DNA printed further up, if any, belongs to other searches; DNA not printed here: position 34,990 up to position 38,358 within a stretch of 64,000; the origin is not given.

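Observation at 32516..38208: Type III R-M operon with an AbrB/YoeB toxin-antitoxin pair wedged between mod and res; the toxin stop codon lies inside the res start (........)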

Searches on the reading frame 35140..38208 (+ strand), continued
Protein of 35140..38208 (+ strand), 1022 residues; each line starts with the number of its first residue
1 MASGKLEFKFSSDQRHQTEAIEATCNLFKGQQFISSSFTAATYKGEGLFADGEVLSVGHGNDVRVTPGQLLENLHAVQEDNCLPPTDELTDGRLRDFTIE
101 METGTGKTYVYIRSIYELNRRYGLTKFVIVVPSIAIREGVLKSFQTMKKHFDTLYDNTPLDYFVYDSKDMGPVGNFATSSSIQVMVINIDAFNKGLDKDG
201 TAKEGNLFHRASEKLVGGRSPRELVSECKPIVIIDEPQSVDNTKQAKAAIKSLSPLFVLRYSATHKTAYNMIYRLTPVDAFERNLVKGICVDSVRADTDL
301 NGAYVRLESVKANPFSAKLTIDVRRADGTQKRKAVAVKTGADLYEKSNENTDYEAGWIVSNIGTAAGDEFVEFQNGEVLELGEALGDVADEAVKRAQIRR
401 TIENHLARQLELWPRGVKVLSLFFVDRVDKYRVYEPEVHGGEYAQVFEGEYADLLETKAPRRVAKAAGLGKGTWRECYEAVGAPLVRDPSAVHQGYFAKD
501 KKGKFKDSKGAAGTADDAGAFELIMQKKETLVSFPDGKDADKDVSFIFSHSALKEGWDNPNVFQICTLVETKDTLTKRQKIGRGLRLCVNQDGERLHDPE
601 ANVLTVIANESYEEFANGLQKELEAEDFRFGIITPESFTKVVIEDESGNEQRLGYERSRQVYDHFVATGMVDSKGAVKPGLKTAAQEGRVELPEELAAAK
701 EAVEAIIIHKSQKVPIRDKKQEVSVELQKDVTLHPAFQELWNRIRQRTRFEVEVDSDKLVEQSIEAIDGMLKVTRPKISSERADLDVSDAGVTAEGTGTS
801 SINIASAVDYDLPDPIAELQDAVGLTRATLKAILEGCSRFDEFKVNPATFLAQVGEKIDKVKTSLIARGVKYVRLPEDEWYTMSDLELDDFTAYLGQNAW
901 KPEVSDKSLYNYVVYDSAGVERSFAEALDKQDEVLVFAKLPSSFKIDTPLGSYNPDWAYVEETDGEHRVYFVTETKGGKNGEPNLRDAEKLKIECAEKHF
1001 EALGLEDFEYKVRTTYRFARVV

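Call 64: search_protein_families(library=pfam, proteins=[L007:2745-4664:-, L007:736-1530:+, L009:1907-2854:-], max_evalue=0.001)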
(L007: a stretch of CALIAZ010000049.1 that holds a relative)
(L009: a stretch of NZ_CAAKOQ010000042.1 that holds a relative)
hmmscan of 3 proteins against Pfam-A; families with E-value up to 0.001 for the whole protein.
L007:2745-4664:- (639 aa): 6 families
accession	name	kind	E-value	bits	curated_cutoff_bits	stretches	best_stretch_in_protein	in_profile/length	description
PF00009.33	GTP_EFTU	-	9.9e-63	211.6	26.5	1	2-239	2-187/188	Elongation factor Tu GTP binding domain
PF03764.24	EFG_IV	-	2e-23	82.9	24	1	419-531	4-120/121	Elongation factor G, domain IV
PF14492.12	EFG_III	-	5.8e-14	52.4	27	1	342-414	2-74/75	Elongation Factor G, domain III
PF00679.30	EFG_C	-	8.2e-11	42.2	27.9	1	534-616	1-84/89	Elongation factor G C-terminus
PF01926.29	MMR_HSR1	-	2.1e-06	28.3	21.9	1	6-129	2-113/113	50S ribosome-binding GTPase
PF22042.2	EF-G_D2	-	0.00074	20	27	0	249-318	2-70/84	Elongation factor G domain 2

L007:736-1530:+ (264 aa): 0 families

L009:1907-2854:- (315 aa): 2 families
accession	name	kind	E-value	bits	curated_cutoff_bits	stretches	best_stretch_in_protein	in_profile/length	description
PF14287.11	DUF4368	-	2.6e-22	79.2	25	1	244-311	1-67/67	Domain of unknown function (DUF4368)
PF13408.12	Zn_ribbon_recom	-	2.8e-10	40.9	25.3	1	95-153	3-58/58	Recombinase zinc beta ribbon domain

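Call 70: search_dna_similar(query=window:35140-38205:+, collection=plasmids, mode=protein, max_rows=25, max_evalue=1e-50)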
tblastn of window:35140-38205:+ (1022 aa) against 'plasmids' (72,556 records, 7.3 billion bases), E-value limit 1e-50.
Records with a match: 145; places in all: 147; records where one place covers at least 80% of the query: 108.
Best place of each record, by identity: <60% 145.
By first word of the organism name: Enterococcus 24; Bacillus 17; Listeria 16; Escherichia 15; Acinetobacter 11; Lactococcus 9; Aeromonas 6; Lactiplantibacillus 3; Vibrio 3; Staphylococcus 3; and 34 more.
By predicted mobility (MOB-suite, as given by PLSDB): non-mobilizable 61; mobilizable 52; conjugative 32.
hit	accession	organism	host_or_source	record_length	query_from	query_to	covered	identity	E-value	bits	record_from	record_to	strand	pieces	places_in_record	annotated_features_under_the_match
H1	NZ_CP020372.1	Candidatus Thiodictyon syntrophicum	meromictic lake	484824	6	1016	99%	42.6%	0e+0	727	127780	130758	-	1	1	DEAD/DEAH box helicase family protein | virulence RhuM family protein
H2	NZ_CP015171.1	Acetobacter ascendens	single cell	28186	5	1006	98%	41.5%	5e-148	715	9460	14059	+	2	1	IS1380-like element IS1380A family transposase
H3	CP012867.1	Persicobacter sp. JZB09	cell culture,soil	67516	6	1015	99%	41.0%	0e+0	687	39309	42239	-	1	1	record has no annotation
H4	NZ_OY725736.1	Monoglobus pectinilyticus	-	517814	5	1021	100%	40.4%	2e-156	729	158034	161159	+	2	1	DEAD/DEAH box helicase family protein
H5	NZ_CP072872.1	Rhizobium sp. NLR16a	lentil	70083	5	1006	98%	41.0%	0e+0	673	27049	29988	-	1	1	DEAD/DEAH box helicase family protein | DUF262 domain-containing protein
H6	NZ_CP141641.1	Enterococcus casseliflavus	Moschus berezovskii,pure culure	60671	16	1021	98%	40.6%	0e+0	617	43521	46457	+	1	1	DEAD/DEAH box helicase family protein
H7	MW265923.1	Latilactobacillus sakei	-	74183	16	1021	98%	40.5%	0e+0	617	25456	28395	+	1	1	hypothetical protein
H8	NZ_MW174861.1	Latilactobacillus sakei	-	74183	16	1021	98%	40.5%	0e+0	617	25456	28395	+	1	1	DEAD/DEAH box helicase family protein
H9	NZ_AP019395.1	Enterococcus faecium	eutrophic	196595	16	1021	98%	40.5%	0e+0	617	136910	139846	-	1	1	DEAD/DEAH box helicase family protein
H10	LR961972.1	Enterococcus faecalis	-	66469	16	1021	98%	40.4%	0e+0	616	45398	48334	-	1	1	record has no annotation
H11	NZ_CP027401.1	Enterococcus faecium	Homo sapiens,blood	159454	16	1021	98%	40.3%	0e+0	617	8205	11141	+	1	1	DEAD/DEAH box helicase family protein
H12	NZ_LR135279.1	Enterococcus faecium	-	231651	16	1021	98%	40.3%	0e+0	616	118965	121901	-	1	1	DEAD/DEAH box helicase family protein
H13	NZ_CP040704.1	Enterococcus faecium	Homo sapiens,cell culture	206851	16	1021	98%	40.3%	0e+0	616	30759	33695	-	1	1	DEAD/DEAH box helicase family protein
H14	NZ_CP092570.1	Enterococcus faecium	Homo sapiens,urine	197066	16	1021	98%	40.3%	0e+0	616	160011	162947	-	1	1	DEAD/DEAH box helicase family protein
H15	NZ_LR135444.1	Enterococcus faecium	-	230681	16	1021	98%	40.3%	0e+0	616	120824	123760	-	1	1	DEAD/DEAH box helicase family protein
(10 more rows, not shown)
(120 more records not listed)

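Call 71: get_annotated_region(hit=H1, flank=5000)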
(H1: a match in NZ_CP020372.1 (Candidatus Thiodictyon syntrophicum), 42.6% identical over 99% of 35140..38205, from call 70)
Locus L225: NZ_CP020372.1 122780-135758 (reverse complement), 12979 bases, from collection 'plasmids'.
description: Candidatus Thiodictyon syntrophicum strain Cad16T plasmid pTs485, complete sequence
organism: Candidatus Thiodictyon syntrophicum (NCBI taxid 1166950)
taxonomy: Bacteria; Pseudomonadota; Gammaproteobacteria; Chromatiales; Chromatiaceae; Thiodictyon; Candidatus Thiodictyon syntrophicum
host: -; source: meromictic lake; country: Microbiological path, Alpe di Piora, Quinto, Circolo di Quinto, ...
typing (MOB-suite, as given by PLSDB): non-mobilizable
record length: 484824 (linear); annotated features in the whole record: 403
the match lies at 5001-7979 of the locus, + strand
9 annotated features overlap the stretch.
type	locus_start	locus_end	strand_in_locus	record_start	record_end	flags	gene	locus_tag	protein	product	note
CDS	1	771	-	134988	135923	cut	chlG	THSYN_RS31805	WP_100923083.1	chlorophyll synthase ChlG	-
CDS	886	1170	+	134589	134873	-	-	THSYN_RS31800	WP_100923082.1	DUF1778 domain-containing protein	-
CDS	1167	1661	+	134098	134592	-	-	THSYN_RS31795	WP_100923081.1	GNAT family N-acetyltransferase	-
CDS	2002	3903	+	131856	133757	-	-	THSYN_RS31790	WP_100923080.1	site-specific DNA-methyltransferase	GO:0006306 - DNA methylation [Evidence IEA]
CDS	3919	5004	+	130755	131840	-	-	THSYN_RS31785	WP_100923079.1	virulence RhuM family protein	-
CDS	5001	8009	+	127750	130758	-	-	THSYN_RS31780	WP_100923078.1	DEAD/DEAH box helicase family protein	-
CDS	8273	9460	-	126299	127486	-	-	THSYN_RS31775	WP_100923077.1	DUF3322 domain-containing protein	-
CDS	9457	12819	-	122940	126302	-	-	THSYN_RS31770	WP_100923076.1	ATP-binding protein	-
CDS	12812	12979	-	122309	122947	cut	-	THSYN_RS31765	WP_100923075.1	DUF4194 domain-containing protein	-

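Call 72: get_annotated_region(hit=H5, flank=6000)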
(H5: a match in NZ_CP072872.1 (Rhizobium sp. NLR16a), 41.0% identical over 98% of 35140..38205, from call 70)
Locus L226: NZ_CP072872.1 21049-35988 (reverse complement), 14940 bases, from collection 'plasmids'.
description: Rhizobium sp. NLR16a plasmid p7, complete sequence
organism: Rhizobium sp. NLR16a (NCBI taxid 2731112)
taxonomy: Bacteria; Pseudomonadota; Alphaproteobacteria; Hyphomicrobiales; Rhizobiaceae; Rhizobium; Rhizobium sp. NLR16a
host: -; source: lentil; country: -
typing (MOB-suite, as given by PLSDB): conjugative; relaxase MOBP; mating-pair formation MPF_T
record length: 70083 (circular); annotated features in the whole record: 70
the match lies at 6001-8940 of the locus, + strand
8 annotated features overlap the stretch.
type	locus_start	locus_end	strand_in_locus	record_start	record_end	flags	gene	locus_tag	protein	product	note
CDS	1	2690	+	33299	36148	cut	-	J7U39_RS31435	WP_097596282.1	SNF2-related protein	-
CDS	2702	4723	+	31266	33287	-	-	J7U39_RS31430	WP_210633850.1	site-specific DNA-methyltransferase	GO:0006306 - obsolete DNA methylation [Evidence IEA]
CDS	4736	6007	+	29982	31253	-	-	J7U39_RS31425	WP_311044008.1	DUF262 domain-containing protein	-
CDS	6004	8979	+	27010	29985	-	-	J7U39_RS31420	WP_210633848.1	DEAD/DEAH box helicase family protein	-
CDS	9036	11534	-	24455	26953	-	-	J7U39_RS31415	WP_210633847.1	AAA family ATPase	GO:0006302 - double-strand break repair [Evidence IEA]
CDS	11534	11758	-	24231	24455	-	-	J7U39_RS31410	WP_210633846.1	hypothetical protein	-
CDS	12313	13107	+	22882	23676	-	-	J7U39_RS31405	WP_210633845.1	hypothetical protein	-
CDS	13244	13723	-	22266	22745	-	-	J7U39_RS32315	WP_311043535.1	hypothetical protein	-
